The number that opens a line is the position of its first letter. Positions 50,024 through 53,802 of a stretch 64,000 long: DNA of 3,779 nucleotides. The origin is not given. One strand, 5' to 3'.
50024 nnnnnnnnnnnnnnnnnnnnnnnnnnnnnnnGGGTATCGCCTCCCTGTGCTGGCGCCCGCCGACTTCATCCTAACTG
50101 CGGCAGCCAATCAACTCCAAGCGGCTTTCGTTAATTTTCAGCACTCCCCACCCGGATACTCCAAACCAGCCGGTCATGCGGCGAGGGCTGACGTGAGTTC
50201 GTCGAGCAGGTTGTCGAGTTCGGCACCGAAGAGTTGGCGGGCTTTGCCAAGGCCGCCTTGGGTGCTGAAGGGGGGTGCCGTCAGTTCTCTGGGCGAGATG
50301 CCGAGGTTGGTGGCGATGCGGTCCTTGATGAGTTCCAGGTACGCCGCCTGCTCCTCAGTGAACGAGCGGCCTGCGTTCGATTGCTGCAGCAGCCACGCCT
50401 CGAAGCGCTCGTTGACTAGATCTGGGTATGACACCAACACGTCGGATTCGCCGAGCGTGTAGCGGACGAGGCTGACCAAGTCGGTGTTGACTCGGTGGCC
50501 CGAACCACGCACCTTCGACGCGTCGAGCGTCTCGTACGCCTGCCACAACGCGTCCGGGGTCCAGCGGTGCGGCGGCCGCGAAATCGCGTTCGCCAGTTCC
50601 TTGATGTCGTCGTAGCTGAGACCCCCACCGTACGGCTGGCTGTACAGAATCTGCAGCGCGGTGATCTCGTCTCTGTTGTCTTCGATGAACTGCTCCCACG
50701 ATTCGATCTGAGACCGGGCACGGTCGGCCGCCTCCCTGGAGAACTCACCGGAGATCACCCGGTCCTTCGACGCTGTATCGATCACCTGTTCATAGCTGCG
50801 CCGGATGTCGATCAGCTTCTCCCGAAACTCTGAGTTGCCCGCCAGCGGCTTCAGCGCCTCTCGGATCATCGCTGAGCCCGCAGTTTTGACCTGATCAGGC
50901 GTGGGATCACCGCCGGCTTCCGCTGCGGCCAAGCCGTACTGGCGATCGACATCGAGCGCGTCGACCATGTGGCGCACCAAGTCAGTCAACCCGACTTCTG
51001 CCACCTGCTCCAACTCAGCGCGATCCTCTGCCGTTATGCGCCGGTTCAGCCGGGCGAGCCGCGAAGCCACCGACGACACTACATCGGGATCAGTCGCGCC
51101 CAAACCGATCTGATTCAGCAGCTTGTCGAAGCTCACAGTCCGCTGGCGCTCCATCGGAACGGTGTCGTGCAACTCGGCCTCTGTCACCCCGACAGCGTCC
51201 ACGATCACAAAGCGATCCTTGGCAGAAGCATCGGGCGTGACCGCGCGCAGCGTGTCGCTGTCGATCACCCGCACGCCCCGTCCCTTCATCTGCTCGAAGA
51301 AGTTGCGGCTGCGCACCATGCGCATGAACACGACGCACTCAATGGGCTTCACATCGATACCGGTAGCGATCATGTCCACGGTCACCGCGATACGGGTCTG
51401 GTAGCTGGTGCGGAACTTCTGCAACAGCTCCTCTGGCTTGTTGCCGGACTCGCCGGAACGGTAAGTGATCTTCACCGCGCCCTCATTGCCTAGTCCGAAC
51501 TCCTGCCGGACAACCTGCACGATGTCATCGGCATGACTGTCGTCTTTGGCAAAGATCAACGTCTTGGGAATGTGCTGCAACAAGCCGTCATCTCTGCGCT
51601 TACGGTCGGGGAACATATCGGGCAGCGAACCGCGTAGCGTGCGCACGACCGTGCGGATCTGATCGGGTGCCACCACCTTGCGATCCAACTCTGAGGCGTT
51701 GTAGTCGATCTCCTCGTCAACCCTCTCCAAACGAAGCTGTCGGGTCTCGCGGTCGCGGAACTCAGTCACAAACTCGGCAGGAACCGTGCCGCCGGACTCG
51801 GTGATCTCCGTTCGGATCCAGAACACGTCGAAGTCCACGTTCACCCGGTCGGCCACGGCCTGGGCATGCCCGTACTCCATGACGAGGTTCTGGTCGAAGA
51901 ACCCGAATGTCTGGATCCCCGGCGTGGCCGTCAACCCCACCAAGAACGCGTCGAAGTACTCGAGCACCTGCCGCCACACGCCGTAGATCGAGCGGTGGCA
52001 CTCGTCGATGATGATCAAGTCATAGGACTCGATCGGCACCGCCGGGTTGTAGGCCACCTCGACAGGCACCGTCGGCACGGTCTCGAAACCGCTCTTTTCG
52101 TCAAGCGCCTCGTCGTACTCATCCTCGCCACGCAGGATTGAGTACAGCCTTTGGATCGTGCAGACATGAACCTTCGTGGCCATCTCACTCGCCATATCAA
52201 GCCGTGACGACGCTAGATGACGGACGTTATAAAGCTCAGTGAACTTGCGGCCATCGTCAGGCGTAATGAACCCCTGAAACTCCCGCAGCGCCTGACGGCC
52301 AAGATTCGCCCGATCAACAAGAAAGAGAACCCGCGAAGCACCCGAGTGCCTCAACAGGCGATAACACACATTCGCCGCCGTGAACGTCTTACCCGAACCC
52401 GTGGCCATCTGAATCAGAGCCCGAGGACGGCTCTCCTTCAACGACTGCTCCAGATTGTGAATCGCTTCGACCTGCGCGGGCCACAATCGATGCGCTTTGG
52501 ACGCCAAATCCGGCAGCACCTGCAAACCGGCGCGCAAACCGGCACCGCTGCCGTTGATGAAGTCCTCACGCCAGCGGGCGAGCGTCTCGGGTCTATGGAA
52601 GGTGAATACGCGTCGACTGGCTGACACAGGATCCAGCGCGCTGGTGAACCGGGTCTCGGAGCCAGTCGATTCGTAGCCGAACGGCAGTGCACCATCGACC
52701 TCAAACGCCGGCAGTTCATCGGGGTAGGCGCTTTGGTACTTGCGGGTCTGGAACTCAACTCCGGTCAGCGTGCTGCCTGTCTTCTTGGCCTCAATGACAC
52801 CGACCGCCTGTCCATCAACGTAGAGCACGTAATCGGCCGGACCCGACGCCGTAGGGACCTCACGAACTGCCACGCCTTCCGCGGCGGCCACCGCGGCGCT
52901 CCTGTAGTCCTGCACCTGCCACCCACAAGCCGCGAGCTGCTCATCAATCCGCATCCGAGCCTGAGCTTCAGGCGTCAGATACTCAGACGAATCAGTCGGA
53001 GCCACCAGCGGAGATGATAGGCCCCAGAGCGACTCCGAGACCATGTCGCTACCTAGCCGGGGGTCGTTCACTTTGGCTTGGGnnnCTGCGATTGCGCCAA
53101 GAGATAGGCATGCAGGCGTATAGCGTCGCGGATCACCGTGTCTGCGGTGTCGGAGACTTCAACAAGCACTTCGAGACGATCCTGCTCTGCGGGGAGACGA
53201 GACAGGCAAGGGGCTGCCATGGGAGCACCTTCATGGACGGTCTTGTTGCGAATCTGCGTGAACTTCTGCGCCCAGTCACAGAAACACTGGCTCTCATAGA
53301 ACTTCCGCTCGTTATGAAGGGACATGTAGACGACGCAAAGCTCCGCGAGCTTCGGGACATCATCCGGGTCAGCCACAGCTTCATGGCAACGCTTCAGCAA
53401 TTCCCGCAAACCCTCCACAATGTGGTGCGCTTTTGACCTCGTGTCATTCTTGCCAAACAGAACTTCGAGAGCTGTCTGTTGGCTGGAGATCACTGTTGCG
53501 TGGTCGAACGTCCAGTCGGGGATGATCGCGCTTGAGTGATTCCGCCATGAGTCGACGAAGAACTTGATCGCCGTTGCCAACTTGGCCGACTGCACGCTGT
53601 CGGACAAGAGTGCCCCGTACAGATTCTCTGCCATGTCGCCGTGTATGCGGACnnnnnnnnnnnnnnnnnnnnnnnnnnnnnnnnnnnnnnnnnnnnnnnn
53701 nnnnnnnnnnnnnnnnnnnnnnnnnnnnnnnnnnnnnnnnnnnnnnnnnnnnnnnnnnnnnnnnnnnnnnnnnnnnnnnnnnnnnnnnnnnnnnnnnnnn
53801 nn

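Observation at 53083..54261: Unknown 392-aa protein with an Rx4H (HEPN-type) motif sits 11 nt upstream of hsdR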

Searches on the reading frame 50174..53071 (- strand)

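Call 5: search_protein_families(library=pfam, proteins=[window:50174-53071:-], max_evalue=0.1)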
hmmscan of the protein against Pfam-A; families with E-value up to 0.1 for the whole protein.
window:50174-53071:- (965 aa): 7 families
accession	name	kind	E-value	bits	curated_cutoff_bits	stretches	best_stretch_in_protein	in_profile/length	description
PF04851.21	ResIII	-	1.2e-36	126.5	22.5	1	196-384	4-162/164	Type III restriction enzyme, res subunit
PF08463.15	EcoEI_R_C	-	5.3e-36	124.6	24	1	789-963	4-162/163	EcoEI R protein C-terminal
PF18766.7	SWI2_SNF2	-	2e-17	64.1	26.7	1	200-414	2-188/221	SWI2/SNF2 ATPase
PF00270.35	DEAD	-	1.4e-10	41.6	26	1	198-385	2-161/167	DEAD/DEAH box helicase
PF00271.37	Helicase_C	-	3.2e-08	34.3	23.5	1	500-602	14-109/110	Helicase conserved C-terminal domain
PF04313.20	HSDR_N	-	3.1e-06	27.6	25.1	1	75-146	124-193/198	Type I restriction enzyme R protein N terminus (HSDR_N)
PF25199.1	nSTAND_NTPase5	-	0.08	13.2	34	0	208-265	34-90/145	Novel STAND NTPase 5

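Call 6: search_protein_families(library=padloc, proteins=[window:50174-53071:-], max_evalue=0.1)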
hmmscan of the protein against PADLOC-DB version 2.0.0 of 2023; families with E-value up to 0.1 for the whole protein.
window:50174-53071:- (965 aa): 26 families (the best 25 are shown)
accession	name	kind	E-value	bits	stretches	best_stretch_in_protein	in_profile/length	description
PDLC03042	REase_I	-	2.7e-39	132.3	1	199-603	448-831/1170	Type I restriction enzyme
PDLC03047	REase_I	-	9.2e-39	130.9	2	347-603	454-704/1107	Type I restriction enzyme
PDLC03049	REase_I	-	1.6e-24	84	2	348-604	283-526/807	Type I restriction enzyme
PDLC02707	PbeA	-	8.6e-15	52.3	1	192-602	249-617/672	PbeA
PDLC03048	REase_I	-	1.4e-13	47.9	1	213-477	267-490/976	Type I restriction enzyme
PDLC03658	mREase_IV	-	2.2e-12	43.6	2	323-419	310-410/953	Type IV methyl-directed restriction enzyme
PDLC03659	mREase_IV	-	1.1e-11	41.4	3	348-385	334-372/945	Type IV methyl-directed restriction enzyme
PDLC02704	PbeA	-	3.2e-08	30.5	1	193-252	252-311/682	PbeA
PDLC01439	typeIV_DinG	-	3.7e-07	27.2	1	195-264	15-78/575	CAS-IV-A; associated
PDLC03597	REase_MTase_IIG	-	4e-07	25.9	1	191-360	163-333/1646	Type IIG restriction enzyme-methyltransferase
PDLC04556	PDC-M27C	-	2.4e-06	24.2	1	198-359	38-203/892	-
PDLC03648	REase_III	-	8.5e-06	22.1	1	502-604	250-356/871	Type III restriction enzyme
PDLC02703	PbeA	-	8.3e-05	19.4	1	195-279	246-324/626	PbeA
PDLC03044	REase_I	-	0.00026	17.1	1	218-388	272-428/1034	Type I restriction enzyme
PDLC04140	mad8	-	0.00028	18.5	1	214-317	26-131/314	mads_8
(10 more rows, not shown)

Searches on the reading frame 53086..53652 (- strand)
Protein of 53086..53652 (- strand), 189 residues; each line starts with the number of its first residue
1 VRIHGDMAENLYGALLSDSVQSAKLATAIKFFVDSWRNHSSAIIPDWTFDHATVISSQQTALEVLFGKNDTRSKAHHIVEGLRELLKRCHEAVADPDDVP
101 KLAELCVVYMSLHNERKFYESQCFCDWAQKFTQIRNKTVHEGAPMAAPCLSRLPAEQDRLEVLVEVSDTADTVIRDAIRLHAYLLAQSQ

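Call 48: predict_structure(alignment_id=A5)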
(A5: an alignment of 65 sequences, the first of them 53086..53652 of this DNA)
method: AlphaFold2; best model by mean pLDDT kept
length: 189 residues; sequences in the alignment: 65
mean_pLDDT: 88.3   pTM: 0.86
mean pLDDT of the five models: 88.3, 88.1, 87.8, 87.6, 86.7
residues with pLDDT >= 90: 124; 70-90: 45; 50-70: 19; < 50: 1
segments of 3 or more residues with pLDDT < 50: none
pLDDT, mean of each block of 10 residues (from residue 1): 80 96 97 86 65 94 91 93 94 87 77 66 95 94 89 92 94 95 93
secondary structure, 60 per line:
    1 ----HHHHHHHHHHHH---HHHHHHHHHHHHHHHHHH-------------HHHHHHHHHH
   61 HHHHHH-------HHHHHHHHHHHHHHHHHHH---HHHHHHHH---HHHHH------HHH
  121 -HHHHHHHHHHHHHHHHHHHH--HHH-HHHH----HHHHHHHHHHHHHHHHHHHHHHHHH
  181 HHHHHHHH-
elements in order: H5-16 H20-37 H51-66 H74-92 H96-103 H107-111 H122-141 H148-151 H156-188

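Call 52: fold_search(model_id=the predicted structure, library=pdb)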
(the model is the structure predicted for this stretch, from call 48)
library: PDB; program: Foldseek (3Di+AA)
matches with E <= 10: 234; with E <= 0.001: 0
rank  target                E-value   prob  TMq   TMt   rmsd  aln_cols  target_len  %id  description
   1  8rso_A                5.5e-01  0.16  0.23  0.21  18.0       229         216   12  Crystal structure of marine actinobacteria clade rhodopsin (MAR) in the ground state (released 2025-04-02)
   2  8t1e_A                6.0e-01  0.08  0.16  0.07  20.7       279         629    9  Closed-state cryo-EM structure of full-length human TRPV4 in the presence of 4a-PDD (released 2023-07-05)
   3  8gl3                  7.6e-01  0.28  0.30  0.30  10.8       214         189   13  De novo design of monomeric helical bundles for pH-controlled membrane lysis (released 2023-09-06)
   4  7avo_A                7.9e-01  0.09  0.18  0.16  19.0       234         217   11  Structure of marine actinobacteria clade rhodopsin (MacR) in orange form in P1211 space group (released 2022-06-01)
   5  7dr6_F                1.0e+00  0.15  0.24  0.23  14.8       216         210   11  PA28alpha-beta in complex with immunoproteasome (released 2021-01-20)
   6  6h2x                  1.0e+00  0.09  0.16  0.10  28.3       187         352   18  MukB coiled-coil elbow from E. coli (released 2019-03-06)
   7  7xge_G                1.1e+00  0.18  0.22  0.24  12.2       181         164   10  Crystal structure of MCL-1 in complex with computationally designed inhibitor protein (released 2022-07-20)
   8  6egc                  1.2e+00  0.28  0.27  0.32   9.3       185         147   12  Single-chain version of 2L4HC2_23 (PDB 5J0K) (released 2019-05-29)
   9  7qv3_v                1.3e+00  0.08  0.19  0.10  15.9       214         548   12  Bacillus subtilis MutS2-collided disome complex (MutS2 conf.2; Leading 70S) (released 2022-03-09)
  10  4k0d_B                1.3e+00  0.23  0.27  0.32  10.2       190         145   12  Periplasmic sensor domain of sensor histidine kinase, Adeh_2942 (released 2013-06-12)
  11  7xge_A                1.3e+00  0.16  0.22  0.24  12.2       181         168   10  Crystal structure of MCL-1 in complex with computationally designed inhibitor protein (released 2022-07-20)
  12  2hsb                  1.4e+00  0.69  0.39  0.54   6.8       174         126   10  Crystal structure of a hepn domain containing protein (af_0298) from archaeoglobus fulgidus at 1.95 A resolution (released 2006-08-15)
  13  5cwf_A                1.4e+00  0.18  0.28  0.29  16.2       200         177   13  Crystal structure of de novo designed helical repeat protein DHR8 (released 2015-12-16)
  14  8tn1_A                1.5e+00  0.23  0.28  0.32   9.0       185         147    9  De novo designed protein binds poly ADP ribose polymerase inhibitors (PARPi) - apo (released 2024-04-24)
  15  8gyz_A                1.5e+00  0.14  0.25  0.23  17.3       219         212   10  Crystal structure of transcription factor TGA7 from Arabidopsis (released 2022-11-30)
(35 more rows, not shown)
